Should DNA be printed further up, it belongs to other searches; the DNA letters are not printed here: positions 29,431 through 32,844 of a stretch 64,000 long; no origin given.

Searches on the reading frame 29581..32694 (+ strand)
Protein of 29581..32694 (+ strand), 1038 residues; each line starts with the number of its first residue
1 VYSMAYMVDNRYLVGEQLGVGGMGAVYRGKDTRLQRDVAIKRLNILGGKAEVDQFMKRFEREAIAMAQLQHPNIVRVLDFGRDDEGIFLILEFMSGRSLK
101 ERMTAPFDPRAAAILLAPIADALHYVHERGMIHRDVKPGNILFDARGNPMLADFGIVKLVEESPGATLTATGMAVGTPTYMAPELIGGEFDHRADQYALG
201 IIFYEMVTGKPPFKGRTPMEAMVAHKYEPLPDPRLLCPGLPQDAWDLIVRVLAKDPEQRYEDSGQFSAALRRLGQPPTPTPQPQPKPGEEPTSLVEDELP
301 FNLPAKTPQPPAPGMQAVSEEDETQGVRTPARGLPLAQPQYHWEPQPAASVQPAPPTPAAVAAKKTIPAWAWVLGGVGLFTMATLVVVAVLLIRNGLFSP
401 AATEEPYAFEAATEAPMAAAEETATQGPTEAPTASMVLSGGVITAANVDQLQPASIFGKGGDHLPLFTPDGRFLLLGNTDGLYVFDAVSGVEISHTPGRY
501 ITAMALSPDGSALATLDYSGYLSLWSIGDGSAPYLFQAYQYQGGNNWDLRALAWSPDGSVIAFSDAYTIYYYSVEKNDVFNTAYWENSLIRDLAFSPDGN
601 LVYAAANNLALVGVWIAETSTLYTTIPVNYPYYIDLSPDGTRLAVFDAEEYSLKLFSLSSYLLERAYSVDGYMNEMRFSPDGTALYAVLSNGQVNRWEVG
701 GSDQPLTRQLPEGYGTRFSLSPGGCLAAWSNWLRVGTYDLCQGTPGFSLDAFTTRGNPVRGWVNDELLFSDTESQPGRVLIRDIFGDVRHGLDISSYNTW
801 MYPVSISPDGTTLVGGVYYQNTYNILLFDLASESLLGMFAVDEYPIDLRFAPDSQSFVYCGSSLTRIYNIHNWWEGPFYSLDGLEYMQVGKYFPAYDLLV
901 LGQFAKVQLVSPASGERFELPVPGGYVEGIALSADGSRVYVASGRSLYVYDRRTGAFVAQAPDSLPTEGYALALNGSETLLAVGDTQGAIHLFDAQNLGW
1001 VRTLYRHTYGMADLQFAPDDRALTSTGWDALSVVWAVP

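Call 10: search_protein_families(library=pfam, proteins=[window:29581-32694:+], max_evalue=0.001)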
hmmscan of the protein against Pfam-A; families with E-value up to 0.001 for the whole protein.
window:29581-32694:+ (1038 aa): 19 families
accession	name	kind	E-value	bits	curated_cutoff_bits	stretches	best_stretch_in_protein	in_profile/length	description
PF00069.31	Pkinase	-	3.9e-52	177.7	31.7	1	13-260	2-252/263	Protein kinase domain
PF07714.23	PK_Tyr_Ser-Thr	-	1.3e-32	113.6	23.1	1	15-260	4-249/258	Protein tyrosine and serine/threonine kinase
PF25174.1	Beta-prop_THOC3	-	2.2e-24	86.3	305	2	549-699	5-158/272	THOC3 beta-propeller domain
PF00400.38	WD40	-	1.5e-15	57.4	27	0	495-526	10-39/39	WD domain, G-beta repeat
PF23414.1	Beta-prop_EML_2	-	1.4e-12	48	90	1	502-608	2-102/266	Echinoderm microtubule-associated protein second beta-propeller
PF07676.18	PD40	-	2e-12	47.2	20.9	0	553-564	15-26/38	WD40-like Beta Propeller Repeat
PF24817.1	WD40_WDHD1_1st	-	1.1e-11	44.9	109.9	1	501-629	131-263/291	WDHD1 first WD40 domain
PF25173.1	Beta-prop_WDR3_1st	-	2.5e-11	44.1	154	1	939-1037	3-100/184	WDR3 first beta-propeller domain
PF24814.1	WD40_Prp19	-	5.8e-11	42.4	320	1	467-606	143-279/281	Prp19 WD40 domain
PF12894.13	ANAPC4_WD40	-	1.1e-09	38.8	22.9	0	553-608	2-59/91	Anaphase-promoting complex subunit 4 WD40 domain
PF24807.1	WD40_CDC20-Fz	-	1.3e-09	38.2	200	1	925-1035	52-162/292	CDC20/Fizzy WD40 domain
PF25168.1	Beta-prop_WDR36-Utp21_2nd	-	1.9e-09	37.8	84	0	971-1038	203-270/335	WDR36/Utp21 second beta-propeller domain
PF25172.1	Beta-prop_WDR3_2nd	-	2.4e-09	37.3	140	0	928-1036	3-108/293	WDR3 second beta-propeller domain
PF23393.2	Beta-prop_WDR90_POC16_2nd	-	1.2e-08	35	60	0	500-563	80-144/291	WDR90/POC16, second beta-propeller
PF24796.1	WDR55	-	7.2e-08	32.3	200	0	929-1030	58-159/296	WDR55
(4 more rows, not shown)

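Call 62: search_protein_families(library=padloc, proteins=[window:29581-32694:+], max_evalue=0.00001)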
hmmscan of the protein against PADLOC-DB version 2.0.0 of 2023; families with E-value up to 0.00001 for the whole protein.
window:29581-32694:+ (1038 aa): 34 families (the best 25 are shown)
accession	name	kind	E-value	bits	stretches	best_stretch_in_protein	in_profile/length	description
PDLC04042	PD-T4-6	-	5.2e-81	270.5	1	7-280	6-279/292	-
PDLC04053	PD-T4-6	-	1.2e-80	269.3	1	8-289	7-287/311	-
PDLC04054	PD-T4-6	-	2e-79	265.5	1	5-324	6-323/347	-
PDLC04061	PD-T4-6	-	3.2e-78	262.4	1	7-434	13-410/510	-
PDLC04138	mad6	-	2.5e-73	246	1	8-294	49-334/659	mads_6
PDLC04043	PD-T4-6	-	5.3e-72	241.3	1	10-272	15-276/452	-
PDLC04060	PD-T4-6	-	1.1e-70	237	1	7-274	5-270/486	-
PDLC04039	PD-T4-6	-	5.6e-68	228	1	10-436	14-444/458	-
PDLC04057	PD-T4-6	-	6.5e-66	221.2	1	7-272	5-269/443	-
PDLC04047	PD-T4-6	-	3.8e-62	208.3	1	6-272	6-271/327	-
PDLC04052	PD-T4-6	-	4.6e-62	208.8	1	8-286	7-289/496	-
PDLC04041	PD-T4-6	-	3.1e-58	196.1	1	12-272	30-292/443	-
PDLC04040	PD-T4-6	-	3.6e-58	195.6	1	18-284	2-276/547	-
PDLC04048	PD-T4-6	-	4e-57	192.2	1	4-263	4-262/354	-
PDLC04064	PD-T4-6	-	2.4e-56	189.3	1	14-265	24-272/369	-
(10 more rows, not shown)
